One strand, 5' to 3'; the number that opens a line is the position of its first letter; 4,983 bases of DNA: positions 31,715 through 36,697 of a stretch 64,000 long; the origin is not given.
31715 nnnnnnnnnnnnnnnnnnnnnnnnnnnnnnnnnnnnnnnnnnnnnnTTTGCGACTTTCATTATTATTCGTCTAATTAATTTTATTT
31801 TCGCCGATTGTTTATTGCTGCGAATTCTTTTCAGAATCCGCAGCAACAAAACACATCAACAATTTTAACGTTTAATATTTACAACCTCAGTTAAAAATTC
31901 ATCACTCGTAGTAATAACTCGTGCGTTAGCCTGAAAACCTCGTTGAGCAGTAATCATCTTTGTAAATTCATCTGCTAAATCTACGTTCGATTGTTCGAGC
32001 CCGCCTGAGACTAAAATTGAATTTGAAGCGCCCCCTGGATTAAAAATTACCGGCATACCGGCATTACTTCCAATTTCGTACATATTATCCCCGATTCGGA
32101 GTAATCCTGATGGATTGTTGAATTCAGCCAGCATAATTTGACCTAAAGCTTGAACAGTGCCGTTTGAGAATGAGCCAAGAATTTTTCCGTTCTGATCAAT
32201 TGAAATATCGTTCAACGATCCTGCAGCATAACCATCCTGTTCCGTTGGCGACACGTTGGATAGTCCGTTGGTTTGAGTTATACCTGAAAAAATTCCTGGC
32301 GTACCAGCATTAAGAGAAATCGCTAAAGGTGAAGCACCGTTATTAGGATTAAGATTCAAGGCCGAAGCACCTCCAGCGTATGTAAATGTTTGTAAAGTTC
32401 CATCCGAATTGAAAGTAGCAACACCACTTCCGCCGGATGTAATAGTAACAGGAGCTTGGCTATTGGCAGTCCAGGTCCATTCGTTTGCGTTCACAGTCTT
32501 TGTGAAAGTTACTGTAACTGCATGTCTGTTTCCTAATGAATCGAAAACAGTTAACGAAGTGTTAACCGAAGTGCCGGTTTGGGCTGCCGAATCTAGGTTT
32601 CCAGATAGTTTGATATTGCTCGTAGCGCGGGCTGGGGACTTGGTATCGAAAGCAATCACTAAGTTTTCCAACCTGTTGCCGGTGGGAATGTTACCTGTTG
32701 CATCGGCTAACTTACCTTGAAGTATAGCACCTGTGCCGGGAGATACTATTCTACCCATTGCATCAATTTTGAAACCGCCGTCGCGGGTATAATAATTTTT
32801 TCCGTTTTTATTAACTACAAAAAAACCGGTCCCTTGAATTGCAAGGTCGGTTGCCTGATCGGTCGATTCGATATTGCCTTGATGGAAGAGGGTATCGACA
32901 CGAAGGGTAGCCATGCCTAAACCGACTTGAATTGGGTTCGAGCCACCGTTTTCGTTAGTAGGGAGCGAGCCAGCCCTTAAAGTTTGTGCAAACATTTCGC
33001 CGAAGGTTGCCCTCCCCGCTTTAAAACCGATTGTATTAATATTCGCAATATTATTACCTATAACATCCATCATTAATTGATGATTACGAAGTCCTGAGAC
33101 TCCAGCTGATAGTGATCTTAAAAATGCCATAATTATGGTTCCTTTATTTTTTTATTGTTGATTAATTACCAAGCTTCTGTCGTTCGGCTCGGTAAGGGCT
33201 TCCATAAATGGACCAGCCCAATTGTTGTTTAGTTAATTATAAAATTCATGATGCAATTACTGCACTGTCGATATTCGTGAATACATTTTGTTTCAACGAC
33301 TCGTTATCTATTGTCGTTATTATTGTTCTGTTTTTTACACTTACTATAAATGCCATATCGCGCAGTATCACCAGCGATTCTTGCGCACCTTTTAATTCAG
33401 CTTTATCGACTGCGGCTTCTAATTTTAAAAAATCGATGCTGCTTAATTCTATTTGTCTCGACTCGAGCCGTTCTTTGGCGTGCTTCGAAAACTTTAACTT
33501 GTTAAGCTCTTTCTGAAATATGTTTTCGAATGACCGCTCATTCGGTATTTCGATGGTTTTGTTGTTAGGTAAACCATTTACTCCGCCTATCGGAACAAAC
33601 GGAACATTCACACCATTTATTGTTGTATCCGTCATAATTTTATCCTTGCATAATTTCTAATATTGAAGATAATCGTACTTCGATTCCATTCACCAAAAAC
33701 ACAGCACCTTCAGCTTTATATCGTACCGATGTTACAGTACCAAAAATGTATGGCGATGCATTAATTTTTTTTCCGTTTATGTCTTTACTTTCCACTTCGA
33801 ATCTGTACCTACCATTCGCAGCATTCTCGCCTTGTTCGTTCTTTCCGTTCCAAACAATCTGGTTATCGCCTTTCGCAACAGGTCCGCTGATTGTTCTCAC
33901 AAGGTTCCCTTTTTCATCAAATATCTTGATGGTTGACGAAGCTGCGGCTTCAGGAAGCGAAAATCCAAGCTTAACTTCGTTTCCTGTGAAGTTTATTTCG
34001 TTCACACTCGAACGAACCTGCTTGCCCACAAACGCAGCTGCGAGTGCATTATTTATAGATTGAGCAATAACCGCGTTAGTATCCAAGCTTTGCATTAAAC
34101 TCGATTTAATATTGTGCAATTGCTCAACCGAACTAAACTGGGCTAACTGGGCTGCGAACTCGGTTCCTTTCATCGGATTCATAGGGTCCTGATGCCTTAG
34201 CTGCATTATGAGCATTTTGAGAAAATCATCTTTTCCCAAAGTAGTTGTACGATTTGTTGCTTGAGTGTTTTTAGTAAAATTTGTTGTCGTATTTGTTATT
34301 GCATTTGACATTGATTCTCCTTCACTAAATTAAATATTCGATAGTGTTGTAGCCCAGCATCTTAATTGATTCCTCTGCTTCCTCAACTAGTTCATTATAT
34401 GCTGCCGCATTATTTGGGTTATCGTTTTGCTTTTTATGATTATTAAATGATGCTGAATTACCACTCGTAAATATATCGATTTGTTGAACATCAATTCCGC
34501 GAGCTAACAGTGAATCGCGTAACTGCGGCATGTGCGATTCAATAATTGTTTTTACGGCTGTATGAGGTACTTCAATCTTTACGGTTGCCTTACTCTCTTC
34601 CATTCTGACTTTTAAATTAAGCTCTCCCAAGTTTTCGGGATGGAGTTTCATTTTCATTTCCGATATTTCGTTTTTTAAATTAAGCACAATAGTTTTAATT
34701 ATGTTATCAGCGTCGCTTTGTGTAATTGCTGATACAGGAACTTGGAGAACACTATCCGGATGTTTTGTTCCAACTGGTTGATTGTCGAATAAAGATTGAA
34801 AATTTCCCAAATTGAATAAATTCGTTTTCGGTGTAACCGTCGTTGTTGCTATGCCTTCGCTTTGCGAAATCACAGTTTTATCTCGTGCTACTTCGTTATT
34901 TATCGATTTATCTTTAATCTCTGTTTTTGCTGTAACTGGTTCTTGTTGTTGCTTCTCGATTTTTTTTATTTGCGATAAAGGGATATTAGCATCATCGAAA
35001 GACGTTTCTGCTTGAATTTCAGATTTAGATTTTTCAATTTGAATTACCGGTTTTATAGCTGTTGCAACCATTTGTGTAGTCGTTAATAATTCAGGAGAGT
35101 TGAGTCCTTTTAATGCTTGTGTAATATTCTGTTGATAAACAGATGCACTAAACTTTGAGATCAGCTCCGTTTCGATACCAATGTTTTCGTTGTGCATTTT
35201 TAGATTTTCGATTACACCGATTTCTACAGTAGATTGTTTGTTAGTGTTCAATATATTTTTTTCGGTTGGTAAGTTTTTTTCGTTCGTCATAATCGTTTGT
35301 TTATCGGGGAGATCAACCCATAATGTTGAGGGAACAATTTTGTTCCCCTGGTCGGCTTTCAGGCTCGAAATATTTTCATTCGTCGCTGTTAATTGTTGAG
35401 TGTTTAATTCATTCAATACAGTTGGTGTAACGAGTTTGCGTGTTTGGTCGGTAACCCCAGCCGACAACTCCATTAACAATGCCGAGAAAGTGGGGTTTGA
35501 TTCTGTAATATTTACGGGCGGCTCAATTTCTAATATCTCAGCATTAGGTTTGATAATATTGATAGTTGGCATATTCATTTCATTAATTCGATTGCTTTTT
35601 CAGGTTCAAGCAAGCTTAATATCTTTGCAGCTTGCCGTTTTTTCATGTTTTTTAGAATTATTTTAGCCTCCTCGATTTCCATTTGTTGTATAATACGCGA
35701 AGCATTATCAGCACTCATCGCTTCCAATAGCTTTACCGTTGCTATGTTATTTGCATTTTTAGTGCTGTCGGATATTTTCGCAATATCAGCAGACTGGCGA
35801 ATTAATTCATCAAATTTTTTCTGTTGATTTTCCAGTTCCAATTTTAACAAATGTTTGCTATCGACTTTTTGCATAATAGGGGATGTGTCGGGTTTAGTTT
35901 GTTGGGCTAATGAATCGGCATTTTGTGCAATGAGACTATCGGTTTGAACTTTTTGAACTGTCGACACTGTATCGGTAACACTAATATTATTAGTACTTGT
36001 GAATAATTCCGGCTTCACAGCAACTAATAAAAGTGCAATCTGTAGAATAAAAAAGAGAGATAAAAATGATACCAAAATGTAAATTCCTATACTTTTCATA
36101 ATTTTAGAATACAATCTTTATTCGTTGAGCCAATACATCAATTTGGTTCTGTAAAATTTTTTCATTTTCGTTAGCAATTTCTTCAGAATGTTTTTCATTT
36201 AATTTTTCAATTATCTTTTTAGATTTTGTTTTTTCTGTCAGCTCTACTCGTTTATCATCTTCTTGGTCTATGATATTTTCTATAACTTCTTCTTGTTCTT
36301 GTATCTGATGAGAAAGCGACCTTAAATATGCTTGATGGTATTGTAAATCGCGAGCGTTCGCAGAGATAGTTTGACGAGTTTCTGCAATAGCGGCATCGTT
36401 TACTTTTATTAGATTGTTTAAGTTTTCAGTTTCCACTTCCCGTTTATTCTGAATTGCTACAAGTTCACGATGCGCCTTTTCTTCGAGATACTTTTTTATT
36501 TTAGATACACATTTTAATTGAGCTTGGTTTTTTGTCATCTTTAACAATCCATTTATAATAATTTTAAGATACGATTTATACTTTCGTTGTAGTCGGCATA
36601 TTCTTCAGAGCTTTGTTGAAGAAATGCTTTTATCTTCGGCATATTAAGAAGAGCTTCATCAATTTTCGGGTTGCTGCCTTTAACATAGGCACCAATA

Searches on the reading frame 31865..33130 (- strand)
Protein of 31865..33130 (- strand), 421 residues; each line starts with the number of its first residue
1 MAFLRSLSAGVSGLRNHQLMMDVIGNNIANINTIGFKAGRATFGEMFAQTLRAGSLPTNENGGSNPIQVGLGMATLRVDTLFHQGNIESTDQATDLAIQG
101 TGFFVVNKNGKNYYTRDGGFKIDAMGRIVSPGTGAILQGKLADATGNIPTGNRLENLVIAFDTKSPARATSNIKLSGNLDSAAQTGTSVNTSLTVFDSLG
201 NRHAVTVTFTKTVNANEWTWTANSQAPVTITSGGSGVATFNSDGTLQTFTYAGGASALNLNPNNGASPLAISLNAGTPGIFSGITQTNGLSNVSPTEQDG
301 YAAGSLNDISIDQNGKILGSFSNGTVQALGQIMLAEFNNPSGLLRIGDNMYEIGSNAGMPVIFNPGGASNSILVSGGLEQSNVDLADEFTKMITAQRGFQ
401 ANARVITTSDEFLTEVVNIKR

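Call 48: search_protein_families(library=pfam, proteins=[window:31865-33130:-], max_evalue=0.0001)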
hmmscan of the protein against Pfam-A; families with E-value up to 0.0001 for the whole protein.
window:31865-33130:- (421 aa): 4 families
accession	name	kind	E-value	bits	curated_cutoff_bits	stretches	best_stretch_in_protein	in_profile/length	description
PF07559.19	FlgE_D2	-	4.6e-17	63.3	22.7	1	178-301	11-142/142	Flagellar basal body protein FlaE D2 domain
PF06429.18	Flg_bbr_C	-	3.7e-16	58.8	23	1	375-416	2-43/46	Flagellar basal body rod FlgEFG protein C-terminal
PF22692.1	LlgE_F_G_D1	-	4.4e-12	46.4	27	1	97-147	1-44/64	Flagellar hook protein FlgE/F/G D1 domain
PF00460.25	Flg_bb_rod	-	3e-08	33.9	20.7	1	9-37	3-31/31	Flagella basal body rod protein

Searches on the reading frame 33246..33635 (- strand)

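Call 92: search_protein_families(library=pfam, proteins=[window:33246-33635:-], max_evalue=0.001)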
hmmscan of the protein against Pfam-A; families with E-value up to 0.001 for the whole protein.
window:33246-33635:- (129 aa): 1 family
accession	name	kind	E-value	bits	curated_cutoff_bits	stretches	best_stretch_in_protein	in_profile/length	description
PF12611.13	Flagellar_put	-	2.2e-10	40.6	21.1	1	104-127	1-24/24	Putative flagellar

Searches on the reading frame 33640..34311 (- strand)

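Call 92: search_protein_families(library=pfam, proteins=[window:33640-34311:-], max_evalue=0.001)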
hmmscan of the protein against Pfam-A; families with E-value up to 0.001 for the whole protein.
window:33640-34311:- (223 aa): 3 families
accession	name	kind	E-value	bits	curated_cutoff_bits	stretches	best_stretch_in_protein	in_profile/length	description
PF03963.19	FlgD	-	5.5e-21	75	27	1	6-72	7-73/75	Flagellar hook capping protein - N-terminal region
PF13860.13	FlgD_ig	-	3e-18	66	27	1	104-176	2-76/79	FlgD Ig-like domain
PF13861.12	FLgD_tudor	-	4.1e-06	27.3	26.9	1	91-217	6-57/58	FlgD Tudor-like domain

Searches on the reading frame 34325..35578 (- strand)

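Call 92: search_protein_families(library=pfam, proteins=[window:34325-35578:-], max_evalue=0.001)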
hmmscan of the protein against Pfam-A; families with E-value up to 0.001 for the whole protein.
window:34325-35578:- (417 aa): 1 family
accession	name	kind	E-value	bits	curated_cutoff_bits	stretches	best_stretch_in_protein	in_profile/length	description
PF02120.21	Flg_hook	-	1e-19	70.6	29.8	1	298-375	5-82/85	Flagellar hook-length control protein FliK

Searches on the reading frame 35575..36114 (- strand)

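Call 92: search_protein_families(library=pfam, proteins=[window:35575-36114:-], max_evalue=0.001)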
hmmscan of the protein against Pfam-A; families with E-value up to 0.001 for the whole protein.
window:35575-36114:- (179 aa): 2 families
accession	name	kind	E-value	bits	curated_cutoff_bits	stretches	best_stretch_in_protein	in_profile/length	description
PF03448.22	MgtE_N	-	1.8e-06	28.9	25.9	1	127-177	43-93/102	MgtE intracellular N domain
PF14841.11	FliG_M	-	0.00078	20.1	25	0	152-178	18-44/76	FliG middle domain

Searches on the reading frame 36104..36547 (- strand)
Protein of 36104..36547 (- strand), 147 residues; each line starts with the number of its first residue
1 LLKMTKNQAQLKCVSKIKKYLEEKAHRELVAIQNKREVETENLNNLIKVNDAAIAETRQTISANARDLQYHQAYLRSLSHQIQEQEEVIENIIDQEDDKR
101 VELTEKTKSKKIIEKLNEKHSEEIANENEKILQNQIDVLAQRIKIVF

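Call 92: search_protein_families(library=pfam, proteins=[window:36104-36547:-], max_evalue=0.001)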
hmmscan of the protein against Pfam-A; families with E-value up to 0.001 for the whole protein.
window:36104-36547:- (147 aa): 1 family
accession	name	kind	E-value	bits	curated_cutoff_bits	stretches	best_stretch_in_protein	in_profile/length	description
PF02050.21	FliJ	-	3.6e-07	30.9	28.4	1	23-142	1-121/123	Flagellar FliJ protein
